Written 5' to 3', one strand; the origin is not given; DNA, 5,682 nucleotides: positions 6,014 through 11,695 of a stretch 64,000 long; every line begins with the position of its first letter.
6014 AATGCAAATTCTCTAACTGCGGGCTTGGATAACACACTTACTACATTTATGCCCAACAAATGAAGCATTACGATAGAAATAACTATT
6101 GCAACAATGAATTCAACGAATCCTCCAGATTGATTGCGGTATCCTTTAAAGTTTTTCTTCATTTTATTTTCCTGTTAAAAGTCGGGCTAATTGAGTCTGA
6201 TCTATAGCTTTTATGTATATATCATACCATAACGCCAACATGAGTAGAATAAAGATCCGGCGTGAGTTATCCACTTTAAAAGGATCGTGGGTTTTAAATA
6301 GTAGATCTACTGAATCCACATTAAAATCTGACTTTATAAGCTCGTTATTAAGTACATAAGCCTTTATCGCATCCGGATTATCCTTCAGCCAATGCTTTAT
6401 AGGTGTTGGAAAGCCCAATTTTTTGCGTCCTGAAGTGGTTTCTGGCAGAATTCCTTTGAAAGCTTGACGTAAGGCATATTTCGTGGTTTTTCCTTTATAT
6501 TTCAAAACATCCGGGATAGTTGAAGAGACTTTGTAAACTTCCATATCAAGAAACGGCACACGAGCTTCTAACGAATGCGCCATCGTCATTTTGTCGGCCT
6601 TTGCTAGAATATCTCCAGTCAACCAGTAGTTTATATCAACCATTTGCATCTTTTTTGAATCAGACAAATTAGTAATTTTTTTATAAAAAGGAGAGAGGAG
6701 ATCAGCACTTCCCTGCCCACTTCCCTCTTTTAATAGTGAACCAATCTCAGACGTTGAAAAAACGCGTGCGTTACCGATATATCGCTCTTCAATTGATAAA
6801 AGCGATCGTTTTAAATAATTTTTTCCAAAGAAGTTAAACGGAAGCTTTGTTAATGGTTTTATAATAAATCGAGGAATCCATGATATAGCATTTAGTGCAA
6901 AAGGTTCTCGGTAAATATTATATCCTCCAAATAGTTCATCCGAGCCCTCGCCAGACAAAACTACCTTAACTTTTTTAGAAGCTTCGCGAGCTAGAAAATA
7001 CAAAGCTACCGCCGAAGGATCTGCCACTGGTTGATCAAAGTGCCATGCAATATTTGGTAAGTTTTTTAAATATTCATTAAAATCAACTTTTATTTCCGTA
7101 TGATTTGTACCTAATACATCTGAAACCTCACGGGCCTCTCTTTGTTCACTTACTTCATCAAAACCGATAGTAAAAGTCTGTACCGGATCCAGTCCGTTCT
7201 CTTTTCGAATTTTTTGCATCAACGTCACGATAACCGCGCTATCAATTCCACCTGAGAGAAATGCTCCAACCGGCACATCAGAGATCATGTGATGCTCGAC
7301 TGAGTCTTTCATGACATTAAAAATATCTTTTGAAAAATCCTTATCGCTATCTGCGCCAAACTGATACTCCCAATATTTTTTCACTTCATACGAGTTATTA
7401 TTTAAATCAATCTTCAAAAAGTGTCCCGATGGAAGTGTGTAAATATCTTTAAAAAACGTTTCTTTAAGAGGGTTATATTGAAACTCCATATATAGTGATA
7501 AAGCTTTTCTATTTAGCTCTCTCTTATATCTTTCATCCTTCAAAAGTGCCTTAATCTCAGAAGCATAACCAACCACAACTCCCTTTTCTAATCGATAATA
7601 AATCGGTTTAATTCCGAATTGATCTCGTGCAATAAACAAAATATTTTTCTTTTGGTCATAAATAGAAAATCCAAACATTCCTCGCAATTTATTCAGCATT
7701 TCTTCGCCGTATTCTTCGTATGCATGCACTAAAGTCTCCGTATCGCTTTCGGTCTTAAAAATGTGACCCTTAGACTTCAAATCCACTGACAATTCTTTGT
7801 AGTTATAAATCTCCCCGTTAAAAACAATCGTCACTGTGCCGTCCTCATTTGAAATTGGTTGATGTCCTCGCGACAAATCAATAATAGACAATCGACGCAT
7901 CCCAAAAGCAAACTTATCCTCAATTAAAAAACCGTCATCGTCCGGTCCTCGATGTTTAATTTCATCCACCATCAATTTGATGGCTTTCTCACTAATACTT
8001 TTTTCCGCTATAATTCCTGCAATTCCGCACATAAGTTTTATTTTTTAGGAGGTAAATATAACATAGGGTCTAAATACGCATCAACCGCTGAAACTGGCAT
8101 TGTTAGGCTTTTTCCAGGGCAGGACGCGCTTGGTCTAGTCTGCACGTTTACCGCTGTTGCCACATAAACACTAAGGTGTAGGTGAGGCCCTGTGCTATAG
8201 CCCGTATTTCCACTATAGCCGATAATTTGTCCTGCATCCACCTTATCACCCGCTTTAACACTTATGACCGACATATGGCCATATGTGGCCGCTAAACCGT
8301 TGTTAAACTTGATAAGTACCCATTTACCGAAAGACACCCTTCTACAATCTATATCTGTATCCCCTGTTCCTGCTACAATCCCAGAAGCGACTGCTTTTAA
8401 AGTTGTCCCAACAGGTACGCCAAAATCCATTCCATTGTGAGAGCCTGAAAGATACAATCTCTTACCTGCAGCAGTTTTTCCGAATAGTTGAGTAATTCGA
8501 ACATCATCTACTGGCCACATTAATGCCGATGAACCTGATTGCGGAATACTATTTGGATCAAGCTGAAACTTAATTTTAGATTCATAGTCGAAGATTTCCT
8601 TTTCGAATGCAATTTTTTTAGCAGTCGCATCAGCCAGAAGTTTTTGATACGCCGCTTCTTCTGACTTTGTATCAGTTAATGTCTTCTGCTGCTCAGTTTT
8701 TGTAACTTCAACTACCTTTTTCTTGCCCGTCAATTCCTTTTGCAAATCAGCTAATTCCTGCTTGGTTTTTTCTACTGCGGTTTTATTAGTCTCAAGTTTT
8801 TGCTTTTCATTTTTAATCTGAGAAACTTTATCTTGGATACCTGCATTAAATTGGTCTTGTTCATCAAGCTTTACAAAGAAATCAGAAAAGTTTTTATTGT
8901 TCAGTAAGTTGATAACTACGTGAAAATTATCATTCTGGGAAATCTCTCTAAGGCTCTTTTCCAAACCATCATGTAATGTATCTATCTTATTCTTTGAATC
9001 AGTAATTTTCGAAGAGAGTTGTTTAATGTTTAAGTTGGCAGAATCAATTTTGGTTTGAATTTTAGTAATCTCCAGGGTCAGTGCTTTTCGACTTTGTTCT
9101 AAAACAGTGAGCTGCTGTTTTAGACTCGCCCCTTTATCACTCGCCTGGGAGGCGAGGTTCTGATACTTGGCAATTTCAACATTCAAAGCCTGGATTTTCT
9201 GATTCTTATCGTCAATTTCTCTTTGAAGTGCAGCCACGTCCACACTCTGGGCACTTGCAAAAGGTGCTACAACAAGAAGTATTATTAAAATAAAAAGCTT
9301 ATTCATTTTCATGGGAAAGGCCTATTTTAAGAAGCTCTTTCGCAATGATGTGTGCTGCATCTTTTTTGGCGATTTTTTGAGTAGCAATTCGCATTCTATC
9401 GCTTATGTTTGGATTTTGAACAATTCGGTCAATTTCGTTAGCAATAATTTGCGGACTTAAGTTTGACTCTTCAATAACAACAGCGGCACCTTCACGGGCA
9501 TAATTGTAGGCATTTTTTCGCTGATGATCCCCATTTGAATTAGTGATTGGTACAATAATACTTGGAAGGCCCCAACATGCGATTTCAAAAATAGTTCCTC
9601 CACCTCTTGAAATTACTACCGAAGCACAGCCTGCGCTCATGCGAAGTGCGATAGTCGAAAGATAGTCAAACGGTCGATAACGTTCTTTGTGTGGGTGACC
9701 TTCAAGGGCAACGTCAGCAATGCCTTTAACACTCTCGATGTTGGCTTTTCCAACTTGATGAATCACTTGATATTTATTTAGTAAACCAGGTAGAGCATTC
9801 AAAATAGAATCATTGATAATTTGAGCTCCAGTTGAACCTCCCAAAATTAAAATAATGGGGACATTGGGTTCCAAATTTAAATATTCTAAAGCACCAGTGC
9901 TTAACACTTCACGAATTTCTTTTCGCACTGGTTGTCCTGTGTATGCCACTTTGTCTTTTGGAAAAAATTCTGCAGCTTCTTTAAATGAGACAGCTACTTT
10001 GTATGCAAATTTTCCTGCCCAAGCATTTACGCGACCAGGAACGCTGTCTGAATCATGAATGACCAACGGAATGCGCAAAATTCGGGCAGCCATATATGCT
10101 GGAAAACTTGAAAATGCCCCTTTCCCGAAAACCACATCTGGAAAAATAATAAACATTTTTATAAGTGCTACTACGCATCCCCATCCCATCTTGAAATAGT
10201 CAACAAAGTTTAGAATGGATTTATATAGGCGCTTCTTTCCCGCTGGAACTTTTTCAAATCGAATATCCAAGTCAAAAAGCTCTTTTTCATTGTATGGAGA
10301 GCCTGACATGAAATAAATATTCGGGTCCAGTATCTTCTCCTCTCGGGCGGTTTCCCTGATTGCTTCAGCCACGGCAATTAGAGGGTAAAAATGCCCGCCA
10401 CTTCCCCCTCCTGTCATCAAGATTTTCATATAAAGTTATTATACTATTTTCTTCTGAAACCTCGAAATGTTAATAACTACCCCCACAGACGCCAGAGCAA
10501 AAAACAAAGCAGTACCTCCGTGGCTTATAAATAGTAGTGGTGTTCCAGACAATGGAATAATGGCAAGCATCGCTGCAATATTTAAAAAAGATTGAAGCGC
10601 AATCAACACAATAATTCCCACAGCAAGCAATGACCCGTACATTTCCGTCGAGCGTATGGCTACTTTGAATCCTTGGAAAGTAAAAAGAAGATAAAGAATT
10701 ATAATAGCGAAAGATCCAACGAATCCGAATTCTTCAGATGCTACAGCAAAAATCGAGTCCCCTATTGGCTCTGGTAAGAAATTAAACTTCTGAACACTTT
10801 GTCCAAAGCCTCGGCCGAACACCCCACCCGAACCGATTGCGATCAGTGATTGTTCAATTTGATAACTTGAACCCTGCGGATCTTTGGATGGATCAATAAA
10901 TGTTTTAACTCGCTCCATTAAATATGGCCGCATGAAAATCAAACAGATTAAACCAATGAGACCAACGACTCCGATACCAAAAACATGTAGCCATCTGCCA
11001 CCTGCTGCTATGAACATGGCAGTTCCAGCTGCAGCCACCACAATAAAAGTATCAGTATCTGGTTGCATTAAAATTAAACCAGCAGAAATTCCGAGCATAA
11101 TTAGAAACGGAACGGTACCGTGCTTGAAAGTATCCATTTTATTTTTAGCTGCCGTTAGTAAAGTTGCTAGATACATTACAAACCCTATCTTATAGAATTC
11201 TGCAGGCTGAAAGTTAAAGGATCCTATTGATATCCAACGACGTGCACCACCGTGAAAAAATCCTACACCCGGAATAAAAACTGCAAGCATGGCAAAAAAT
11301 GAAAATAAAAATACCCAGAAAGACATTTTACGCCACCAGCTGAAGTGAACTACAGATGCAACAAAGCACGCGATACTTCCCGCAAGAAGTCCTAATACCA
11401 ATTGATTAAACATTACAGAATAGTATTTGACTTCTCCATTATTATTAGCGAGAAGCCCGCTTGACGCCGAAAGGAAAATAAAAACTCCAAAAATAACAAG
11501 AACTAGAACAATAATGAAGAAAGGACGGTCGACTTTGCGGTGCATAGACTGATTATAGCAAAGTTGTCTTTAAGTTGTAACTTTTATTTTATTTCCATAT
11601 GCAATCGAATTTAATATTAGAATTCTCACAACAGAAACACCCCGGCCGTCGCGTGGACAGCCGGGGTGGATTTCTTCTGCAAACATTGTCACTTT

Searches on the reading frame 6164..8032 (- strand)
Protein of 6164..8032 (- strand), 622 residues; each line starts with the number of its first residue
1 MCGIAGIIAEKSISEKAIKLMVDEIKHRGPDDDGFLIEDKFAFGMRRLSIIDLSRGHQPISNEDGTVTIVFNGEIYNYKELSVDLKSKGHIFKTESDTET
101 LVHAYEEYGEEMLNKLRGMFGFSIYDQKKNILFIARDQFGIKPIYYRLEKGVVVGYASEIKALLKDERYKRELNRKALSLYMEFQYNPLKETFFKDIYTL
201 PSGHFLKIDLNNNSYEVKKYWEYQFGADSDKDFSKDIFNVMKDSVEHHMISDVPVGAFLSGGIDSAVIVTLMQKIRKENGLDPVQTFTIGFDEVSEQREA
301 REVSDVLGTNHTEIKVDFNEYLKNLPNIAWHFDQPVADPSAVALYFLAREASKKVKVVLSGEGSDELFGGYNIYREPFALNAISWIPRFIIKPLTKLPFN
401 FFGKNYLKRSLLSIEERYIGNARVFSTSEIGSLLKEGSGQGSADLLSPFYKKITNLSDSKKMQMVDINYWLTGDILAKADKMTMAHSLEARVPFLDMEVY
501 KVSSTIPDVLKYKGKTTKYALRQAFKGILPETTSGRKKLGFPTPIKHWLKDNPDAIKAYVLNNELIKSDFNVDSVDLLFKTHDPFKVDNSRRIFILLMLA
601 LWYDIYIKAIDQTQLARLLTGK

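Call 17: search_protein_families(library=pfam, proteins=[window:6164-8032:-], max_evalue=0.001)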
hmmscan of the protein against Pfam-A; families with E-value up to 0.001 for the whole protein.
window:6164-8032:- (622 aa): 4 families
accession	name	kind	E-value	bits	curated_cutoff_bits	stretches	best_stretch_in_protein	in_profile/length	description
PF00733.27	Asn_synthase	-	4.4e-90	303.3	21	1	240-603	5-353/354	Asparagine synthase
PF13537.11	GATase_7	-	2.6e-44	150.6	25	1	46-164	2-122/123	Glutamine amidotransferase domain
PF13522.11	GATase_6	-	5.7e-40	136.8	27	1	30-159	1-130/130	Glutamine amidotransferase domain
PF12481.13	DUF3700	-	0.00075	19.5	27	0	109-150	122-163/228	Aluminium induced protein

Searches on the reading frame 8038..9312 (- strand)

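Call 17: search_protein_families(library=pfam, proteins=[window:8038-9312:-], max_evalue=0.001)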
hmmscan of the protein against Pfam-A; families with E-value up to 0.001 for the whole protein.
window:8038-9312:- (424 aa): 2 families
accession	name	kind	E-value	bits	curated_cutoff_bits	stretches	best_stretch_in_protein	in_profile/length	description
PF01551.29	Peptidase_M23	-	1.2e-24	86.8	28.7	1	291-385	2-90/96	Peptidase family M23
PF19220.6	Rod_CreS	-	0.00058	19.5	100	0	23-118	75-170/359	Crescentin, rod domain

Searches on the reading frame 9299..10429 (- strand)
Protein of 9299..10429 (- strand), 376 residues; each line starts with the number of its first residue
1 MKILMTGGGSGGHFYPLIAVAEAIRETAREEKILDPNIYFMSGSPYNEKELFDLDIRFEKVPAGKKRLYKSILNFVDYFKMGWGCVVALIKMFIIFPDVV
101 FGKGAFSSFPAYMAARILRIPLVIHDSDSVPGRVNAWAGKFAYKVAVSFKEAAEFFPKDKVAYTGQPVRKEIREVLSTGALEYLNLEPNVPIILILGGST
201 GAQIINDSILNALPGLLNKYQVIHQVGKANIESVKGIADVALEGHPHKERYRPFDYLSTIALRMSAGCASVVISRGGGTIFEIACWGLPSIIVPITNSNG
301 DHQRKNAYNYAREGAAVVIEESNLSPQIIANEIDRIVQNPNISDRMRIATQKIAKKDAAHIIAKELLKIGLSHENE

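Call 17: search_protein_families(library=pfam, proteins=[window:9299-10429:-], max_evalue=0.001)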
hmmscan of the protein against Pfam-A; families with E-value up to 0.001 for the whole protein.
window:9299-10429:- (376 aa): 3 families
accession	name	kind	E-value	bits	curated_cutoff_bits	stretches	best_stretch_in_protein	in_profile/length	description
PF04101.22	Glyco_tran_28_C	-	1.6e-29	103.5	22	1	192-359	1-163/166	Glycosyltransferase family 28 C-terminal domain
PF03033.26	Glyco_transf_28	-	3.2e-20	73.1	26.2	1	3-146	1-138/139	Glycosyltransferase family 28 N-terminal domain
PF06722.18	EryCIII-like_C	-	0.00014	22.3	31.7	1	266-360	46-132/145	Erythromycin biosynthesis protein CIII-like, C-terminal domain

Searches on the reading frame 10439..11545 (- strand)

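Call 17: search_protein_families(library=pfam, proteins=[window:10439-11545:-], max_evalue=0.001)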
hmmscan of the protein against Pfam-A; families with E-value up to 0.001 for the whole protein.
window:10439-11545:- (368 aa): 1 family
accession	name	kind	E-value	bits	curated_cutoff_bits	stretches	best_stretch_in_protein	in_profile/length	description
PF01098.24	FTSW_RODA_SPOVE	-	2e-94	317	26.4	1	9-365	4-355/356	Cell cycle protein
